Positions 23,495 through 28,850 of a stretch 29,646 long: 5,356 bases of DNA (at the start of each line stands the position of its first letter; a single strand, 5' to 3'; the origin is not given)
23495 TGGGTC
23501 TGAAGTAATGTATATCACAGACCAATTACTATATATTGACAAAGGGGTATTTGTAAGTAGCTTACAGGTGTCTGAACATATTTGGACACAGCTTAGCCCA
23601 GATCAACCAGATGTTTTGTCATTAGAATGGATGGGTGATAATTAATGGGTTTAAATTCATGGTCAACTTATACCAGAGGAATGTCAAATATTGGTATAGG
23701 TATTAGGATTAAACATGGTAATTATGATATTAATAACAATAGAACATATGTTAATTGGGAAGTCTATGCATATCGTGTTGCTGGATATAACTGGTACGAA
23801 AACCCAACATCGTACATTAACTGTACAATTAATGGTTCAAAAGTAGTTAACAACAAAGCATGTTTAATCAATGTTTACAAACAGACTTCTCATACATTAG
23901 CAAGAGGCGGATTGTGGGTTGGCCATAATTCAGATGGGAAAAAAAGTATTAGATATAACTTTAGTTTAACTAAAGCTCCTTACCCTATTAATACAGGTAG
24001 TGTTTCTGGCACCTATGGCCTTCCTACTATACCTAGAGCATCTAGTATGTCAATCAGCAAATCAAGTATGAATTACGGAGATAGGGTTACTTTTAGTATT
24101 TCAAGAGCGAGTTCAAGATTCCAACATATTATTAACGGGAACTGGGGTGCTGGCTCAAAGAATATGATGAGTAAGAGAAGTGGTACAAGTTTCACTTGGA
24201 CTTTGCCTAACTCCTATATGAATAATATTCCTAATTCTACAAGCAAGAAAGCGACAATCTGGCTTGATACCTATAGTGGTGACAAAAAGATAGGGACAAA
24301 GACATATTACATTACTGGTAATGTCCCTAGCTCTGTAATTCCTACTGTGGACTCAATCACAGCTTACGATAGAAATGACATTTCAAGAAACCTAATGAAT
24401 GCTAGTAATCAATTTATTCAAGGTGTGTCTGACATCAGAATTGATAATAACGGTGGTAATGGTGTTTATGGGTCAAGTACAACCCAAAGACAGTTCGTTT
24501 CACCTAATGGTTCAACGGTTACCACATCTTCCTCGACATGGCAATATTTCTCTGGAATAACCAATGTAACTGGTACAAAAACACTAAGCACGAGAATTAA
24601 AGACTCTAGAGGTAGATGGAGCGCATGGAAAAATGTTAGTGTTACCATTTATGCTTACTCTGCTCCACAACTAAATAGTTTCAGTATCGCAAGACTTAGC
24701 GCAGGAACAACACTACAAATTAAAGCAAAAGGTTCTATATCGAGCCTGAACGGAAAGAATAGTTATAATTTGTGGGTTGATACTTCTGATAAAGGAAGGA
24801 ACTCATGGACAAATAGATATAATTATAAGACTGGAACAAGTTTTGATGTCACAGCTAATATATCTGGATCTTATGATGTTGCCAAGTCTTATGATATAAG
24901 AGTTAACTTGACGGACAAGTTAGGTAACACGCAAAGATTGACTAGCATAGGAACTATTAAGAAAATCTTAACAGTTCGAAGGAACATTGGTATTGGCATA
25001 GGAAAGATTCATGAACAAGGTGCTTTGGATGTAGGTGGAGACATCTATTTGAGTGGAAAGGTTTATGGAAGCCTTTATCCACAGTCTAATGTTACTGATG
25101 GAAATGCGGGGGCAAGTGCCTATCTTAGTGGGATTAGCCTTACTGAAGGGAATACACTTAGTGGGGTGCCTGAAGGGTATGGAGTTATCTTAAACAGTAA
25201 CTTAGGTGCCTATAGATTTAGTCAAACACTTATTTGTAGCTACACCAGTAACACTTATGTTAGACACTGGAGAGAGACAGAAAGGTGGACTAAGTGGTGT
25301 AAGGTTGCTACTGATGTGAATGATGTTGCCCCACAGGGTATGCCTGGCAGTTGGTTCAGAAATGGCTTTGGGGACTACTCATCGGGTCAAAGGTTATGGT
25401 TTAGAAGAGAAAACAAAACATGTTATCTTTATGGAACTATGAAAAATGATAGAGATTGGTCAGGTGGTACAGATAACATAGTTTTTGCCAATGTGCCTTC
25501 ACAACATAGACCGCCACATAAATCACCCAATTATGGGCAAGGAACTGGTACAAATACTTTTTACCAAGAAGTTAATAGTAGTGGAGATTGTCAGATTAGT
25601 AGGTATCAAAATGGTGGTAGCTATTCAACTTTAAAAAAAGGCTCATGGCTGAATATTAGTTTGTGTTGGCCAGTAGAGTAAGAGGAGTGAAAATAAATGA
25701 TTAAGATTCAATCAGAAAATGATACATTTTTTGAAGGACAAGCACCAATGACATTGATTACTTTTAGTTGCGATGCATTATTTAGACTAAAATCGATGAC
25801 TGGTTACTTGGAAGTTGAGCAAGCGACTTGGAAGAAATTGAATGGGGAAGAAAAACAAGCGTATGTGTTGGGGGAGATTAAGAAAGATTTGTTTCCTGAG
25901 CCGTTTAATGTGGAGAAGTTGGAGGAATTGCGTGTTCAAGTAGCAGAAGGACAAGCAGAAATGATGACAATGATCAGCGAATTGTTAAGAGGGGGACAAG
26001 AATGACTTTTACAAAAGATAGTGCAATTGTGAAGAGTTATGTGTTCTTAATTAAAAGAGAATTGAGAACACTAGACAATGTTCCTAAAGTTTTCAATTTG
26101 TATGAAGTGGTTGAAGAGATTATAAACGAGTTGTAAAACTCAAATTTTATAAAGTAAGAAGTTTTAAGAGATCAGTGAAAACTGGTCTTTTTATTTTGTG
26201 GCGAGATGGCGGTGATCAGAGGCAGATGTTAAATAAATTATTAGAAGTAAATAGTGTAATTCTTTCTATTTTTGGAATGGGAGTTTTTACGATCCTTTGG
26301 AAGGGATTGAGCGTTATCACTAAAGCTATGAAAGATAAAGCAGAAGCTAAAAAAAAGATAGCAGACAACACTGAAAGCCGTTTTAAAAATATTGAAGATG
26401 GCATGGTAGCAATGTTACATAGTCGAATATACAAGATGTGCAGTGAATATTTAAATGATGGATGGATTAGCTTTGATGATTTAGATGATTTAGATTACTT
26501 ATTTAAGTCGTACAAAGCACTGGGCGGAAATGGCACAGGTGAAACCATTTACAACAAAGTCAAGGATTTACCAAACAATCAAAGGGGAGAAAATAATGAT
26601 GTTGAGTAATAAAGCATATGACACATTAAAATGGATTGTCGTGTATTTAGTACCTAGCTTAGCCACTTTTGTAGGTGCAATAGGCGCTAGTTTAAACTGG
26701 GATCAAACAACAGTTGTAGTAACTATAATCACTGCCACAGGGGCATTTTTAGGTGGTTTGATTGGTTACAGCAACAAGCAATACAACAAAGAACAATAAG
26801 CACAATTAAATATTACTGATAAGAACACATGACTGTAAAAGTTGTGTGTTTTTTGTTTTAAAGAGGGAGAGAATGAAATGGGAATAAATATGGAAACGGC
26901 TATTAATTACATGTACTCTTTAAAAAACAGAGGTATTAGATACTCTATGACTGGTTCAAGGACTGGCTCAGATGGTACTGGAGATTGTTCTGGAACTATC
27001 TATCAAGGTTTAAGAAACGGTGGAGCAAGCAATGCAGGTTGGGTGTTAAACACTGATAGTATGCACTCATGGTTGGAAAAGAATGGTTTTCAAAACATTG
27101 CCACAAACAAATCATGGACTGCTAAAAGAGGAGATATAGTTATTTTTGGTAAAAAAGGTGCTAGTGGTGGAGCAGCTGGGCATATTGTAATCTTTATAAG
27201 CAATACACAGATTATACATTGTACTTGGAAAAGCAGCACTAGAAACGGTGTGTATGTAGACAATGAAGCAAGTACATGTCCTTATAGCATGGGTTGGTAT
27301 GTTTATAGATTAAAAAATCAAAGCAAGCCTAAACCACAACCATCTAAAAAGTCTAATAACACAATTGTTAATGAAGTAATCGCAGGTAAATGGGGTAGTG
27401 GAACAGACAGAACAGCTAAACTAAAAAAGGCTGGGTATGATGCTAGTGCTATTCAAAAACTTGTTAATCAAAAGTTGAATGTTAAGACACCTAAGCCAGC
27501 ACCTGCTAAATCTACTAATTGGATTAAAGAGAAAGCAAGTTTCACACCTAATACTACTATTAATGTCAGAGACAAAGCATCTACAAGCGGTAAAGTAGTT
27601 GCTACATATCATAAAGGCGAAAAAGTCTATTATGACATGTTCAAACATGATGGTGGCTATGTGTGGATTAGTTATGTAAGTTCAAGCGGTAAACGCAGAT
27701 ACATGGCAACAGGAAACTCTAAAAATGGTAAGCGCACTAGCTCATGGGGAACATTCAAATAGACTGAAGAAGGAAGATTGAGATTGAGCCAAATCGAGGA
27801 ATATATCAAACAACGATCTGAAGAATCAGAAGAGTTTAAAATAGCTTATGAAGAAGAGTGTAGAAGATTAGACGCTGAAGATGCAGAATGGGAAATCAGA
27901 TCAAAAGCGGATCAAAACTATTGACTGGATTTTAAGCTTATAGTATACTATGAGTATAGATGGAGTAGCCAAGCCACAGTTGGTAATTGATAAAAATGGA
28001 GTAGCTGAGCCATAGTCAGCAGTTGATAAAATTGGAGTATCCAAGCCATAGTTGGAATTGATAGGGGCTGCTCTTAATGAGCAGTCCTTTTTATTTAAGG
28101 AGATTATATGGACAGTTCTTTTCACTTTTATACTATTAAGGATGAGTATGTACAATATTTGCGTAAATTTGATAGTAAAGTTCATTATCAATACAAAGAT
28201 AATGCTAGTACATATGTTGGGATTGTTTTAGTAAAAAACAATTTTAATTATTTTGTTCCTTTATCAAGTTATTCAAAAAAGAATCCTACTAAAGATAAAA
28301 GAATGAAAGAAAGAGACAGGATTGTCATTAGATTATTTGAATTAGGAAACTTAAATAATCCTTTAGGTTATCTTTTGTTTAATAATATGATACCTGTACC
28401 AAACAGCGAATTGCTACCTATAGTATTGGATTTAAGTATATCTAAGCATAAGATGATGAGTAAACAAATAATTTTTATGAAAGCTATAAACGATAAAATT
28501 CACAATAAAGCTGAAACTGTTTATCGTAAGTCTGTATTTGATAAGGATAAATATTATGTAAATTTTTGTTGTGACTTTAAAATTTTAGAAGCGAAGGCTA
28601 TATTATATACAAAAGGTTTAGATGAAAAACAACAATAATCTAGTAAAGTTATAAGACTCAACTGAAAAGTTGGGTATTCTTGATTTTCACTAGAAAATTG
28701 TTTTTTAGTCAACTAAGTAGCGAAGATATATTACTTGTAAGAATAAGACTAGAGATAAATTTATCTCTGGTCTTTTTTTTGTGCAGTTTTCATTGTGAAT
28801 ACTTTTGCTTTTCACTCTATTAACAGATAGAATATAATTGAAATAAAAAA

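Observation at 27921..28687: Prophage-borne type III toxin-antitoxin / abortive-infection cassette (ToxIN/AbiQ-like)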

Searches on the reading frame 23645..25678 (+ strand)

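Call 22: search_protein_families(library=phrogs, proteins=[window:23645-25678:+], max_evalue=0.001)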
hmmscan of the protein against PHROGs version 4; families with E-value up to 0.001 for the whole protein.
window:23645-25678:+ (678 aa): 4 families
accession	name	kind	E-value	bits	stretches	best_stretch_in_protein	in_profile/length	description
phrog_372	-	tail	2.2e-126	424.4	1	4-641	3-641/743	tail protein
phrog_18627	-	tail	7.6e-31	108.6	1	18-284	14-275/317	tail protein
phrog_24267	-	unknown function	5.2e-13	50.3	1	383-474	44-133/266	-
phrog_7127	-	tail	2.8e-06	28.1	1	567-672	149-252/258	receptor binding tail protein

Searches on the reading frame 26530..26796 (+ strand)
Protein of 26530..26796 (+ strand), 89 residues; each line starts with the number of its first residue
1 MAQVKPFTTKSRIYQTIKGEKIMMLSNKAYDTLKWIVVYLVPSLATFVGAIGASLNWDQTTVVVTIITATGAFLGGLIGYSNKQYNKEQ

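Call 22: search_protein_families(library=phrogs, proteins=[window:26530-26796:+], max_evalue=0.001)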
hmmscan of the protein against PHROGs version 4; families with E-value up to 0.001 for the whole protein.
window:26530-26796:+ (89 aa): 3 families
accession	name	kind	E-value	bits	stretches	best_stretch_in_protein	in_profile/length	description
phrog_881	-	lysis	2.6e-26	92.5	1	23-89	1-67/68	holin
phrog_9233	-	lysis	2.4e-12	48.1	1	18-88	7-77/124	holin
phrog_13239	-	unknown function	1.1e-07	33.2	1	23-89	17-83/138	-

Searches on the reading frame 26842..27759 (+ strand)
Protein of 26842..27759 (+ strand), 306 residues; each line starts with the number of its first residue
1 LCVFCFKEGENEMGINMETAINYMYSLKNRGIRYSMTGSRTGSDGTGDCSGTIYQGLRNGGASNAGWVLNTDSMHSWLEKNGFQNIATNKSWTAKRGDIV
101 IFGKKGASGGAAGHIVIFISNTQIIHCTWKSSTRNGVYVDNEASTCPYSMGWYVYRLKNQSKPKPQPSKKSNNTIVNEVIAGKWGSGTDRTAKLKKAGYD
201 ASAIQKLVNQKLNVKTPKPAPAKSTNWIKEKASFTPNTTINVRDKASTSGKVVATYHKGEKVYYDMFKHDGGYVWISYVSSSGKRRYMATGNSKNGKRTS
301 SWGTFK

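Call 4: search_protein_families(library=pfam, proteins=[window:26842-27759:+], max_evalue=0.1)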
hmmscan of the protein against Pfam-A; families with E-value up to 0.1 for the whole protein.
window:26842-27759:+ (306 aa): 7 families
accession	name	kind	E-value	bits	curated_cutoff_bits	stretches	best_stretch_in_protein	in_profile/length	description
PF05382.19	Amidase_5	-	2e-34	119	21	1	16-160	1-138/142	Bacteriophage peptidoglycan hydrolase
PF08230.16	CW_7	-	6e-16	58.3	25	1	174-212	2-40/40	CW_7 repeat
PF08460.16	SH3_5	-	2e-13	50.7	22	1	228-289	3-67/68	Bacterial SH3 domain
PF00877.26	NLPC_P60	-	2.3e-06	28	23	1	33-133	3-85/105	NlpC/P60 family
PF08239.17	SH3_3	-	0.0024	18.4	27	1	239-291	2-51/54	Bacterial SH3 domain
PF25606.1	SH3b_P2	-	0.049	14.5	27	0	229-292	5-74/95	SH3b_P2 domain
PF11121.13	DUF2639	-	0.074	13.6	27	0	148-160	3-15/38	Protein of unknown function (DUF2639)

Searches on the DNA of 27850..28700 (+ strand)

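Call 8: search_dna_similar(query=window:27900-28700:+, collection=plasmids, mode=distant, max_rows=25)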
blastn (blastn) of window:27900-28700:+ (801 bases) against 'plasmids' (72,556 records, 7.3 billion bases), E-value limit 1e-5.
Records with a match: 4; places in all: 4; records where one place covers at least 80% of the query: 4.
Best place of each record, by identity: 60-80% 4.
By first word of the organism name: Listeria 3; Lactococcus 1.
By predicted mobility (MOB-suite, as given by PLSDB): mobilizable 4.
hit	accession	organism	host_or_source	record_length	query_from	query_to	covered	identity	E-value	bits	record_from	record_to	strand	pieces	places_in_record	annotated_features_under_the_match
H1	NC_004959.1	Lactococcus lactis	-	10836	63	709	81%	74.0%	2e-103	383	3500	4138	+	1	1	type III toxin-antitoxin system ToxN/AbiQ family toxin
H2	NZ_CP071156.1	Listeria innocua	bacterial culture,food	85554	58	710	82%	70.1%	2e-70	273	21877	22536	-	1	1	type III toxin-antitoxin system ToxN/AbiQ family toxin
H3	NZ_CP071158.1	Listeria innocua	bacterial culture,food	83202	58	710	82%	70.1%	2e-70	273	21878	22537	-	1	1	type III toxin-antitoxin system ToxN/AbiQ family toxin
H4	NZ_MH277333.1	Listeria monocytogenes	-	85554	58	710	82%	70.1%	2e-70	273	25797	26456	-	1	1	type III toxin-antitoxin system ToxN/AbiQ family toxin | hypothetical protein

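Call 9: search_dna_similar(query=window:27900-28700:+, collection=phages, mode=distant, max_rows=25)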
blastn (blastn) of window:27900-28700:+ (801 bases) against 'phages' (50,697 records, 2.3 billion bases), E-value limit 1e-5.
No match.

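Call 12: get_annotated_region(hit=H1, flank=1500)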
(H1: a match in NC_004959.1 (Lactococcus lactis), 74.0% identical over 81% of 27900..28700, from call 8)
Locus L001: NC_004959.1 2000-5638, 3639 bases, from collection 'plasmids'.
description: Lactococcus lactis plasmid pSRQ900, complete sequence
organism: Lactococcus lactis (NCBI taxid 1358)
taxonomy: Bacteria; Bacillota; Bacilli; Lactobacillales; Streptococcaceae; Lactococcus; Lactococcus lactis
host: -; source: -; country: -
typing (MOB-suite, as given by PLSDB): mobilizable; replicon rep_cluster_554
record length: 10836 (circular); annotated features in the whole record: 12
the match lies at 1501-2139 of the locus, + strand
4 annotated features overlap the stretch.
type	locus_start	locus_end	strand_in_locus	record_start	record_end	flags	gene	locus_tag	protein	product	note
CDS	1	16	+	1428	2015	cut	-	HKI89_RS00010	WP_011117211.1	DUF536 domain-containing protein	-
CDS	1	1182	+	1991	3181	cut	-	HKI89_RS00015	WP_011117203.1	restriction endonuclease subunit S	GO:0006304 - DNA modification [Evidence IEA]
CDS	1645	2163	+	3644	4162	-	-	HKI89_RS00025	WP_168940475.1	type III toxin-antitoxin system ToxN/AbiQ family toxin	-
CDS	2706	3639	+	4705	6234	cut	-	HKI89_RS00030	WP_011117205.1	AAA family ATPase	-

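Call 13: get_annotated_region(hit=H2, flank=1500)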
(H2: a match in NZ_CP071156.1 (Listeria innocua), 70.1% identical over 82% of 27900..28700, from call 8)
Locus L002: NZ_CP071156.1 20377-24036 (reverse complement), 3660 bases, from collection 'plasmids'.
description: Listeria innocua strain LI42 plasmid pLI42, complete sequence
organism: Listeria innocua (NCBI taxid 1642)
taxonomy: Bacteria; Bacillota; Bacilli; Bacillales; Listeriaceae; Listeria; Listeria innocua
host: -; source: bacterial culture,food; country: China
typing (MOB-suite, as given by PLSDB): mobilizable; replicon rep_cluster_110,rep_cluster_1118; relaxase MOBP,MOBP
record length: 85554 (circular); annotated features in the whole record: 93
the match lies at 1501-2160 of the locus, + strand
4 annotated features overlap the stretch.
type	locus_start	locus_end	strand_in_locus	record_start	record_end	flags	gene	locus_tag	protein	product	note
CDS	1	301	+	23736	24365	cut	-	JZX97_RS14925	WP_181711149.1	DUF1643 domain-containing protein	-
CDS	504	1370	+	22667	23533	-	-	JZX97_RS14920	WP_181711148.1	hypothetical protein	-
CDS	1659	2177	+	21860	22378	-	-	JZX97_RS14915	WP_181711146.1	type III toxin-antitoxin system ToxN/AbiQ family toxin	-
CDS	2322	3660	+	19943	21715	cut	-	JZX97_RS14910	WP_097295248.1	hypothetical protein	-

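Call 58: search_rna_families(source=window, start=27850, end=28150, threshold=evalue, max_evalue=10)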
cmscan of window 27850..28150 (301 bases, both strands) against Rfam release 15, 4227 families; matches with E-value up to 10: 9.
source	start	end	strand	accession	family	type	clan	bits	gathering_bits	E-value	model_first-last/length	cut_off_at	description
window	28029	28062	+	RF02519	ToxI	Gene; antitoxin;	-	26.8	50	0.007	1-34/34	no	ToxI antitoxin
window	27976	28145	+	RF02859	Arrc11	Gene; sRNA;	-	18.1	52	0.99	1-175/175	no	Actinobacillus sRNA 11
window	28072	28109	-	RF02925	6A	Gene; sRNA;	-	17.4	41.2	1.1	1-52/52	no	6A RNA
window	28056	28096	+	RF02620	BSnc119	Gene; sRNA;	-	16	115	2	35-76/90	no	Brucella sRNA 119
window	27926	28129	+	RF01459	rliE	Gene; sRNA;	-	16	90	2.2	1-222/222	no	Listeria sRNA rliE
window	27877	27958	+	RF02406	snoR120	Gene; snRNA; snoRNA; CD-box;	-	15.3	55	8.8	1-74/74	no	Small nucleolar RNA snoR120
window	28039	28094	+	RF01489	sbrA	Gene; sRNA;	-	13.9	45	3.4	1-71/71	no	Listeria sRNA sbrA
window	27866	27896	+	RF01369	CRISPR-DR56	Gene; CRISPR;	-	13.6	35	8.7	1-37/37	no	CRISPR RNA direct repeat element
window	27865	27906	-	RF02218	ZNRD1-AS1_1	Gene; lncRNA;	-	11.4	50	7.7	1-68/68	no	ZNRD1 antisense RNA 1 conserved region 1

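Call 59: search_rna_families(source=window, start=27940, end=28110, threshold=evalue, max_evalue=1, show_alignments=3)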
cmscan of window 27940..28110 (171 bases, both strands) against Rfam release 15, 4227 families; matches with E-value up to 1: 2.
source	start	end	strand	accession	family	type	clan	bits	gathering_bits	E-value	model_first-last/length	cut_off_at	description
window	28029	28062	+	RF02519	ToxI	Gene; antitoxin;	-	26.8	50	0.004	1-34/34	no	ToxI antitoxin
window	28072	28109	-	RF02925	6A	Gene; sRNA;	-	17.4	41.2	0.64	1-52/52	no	6A RNA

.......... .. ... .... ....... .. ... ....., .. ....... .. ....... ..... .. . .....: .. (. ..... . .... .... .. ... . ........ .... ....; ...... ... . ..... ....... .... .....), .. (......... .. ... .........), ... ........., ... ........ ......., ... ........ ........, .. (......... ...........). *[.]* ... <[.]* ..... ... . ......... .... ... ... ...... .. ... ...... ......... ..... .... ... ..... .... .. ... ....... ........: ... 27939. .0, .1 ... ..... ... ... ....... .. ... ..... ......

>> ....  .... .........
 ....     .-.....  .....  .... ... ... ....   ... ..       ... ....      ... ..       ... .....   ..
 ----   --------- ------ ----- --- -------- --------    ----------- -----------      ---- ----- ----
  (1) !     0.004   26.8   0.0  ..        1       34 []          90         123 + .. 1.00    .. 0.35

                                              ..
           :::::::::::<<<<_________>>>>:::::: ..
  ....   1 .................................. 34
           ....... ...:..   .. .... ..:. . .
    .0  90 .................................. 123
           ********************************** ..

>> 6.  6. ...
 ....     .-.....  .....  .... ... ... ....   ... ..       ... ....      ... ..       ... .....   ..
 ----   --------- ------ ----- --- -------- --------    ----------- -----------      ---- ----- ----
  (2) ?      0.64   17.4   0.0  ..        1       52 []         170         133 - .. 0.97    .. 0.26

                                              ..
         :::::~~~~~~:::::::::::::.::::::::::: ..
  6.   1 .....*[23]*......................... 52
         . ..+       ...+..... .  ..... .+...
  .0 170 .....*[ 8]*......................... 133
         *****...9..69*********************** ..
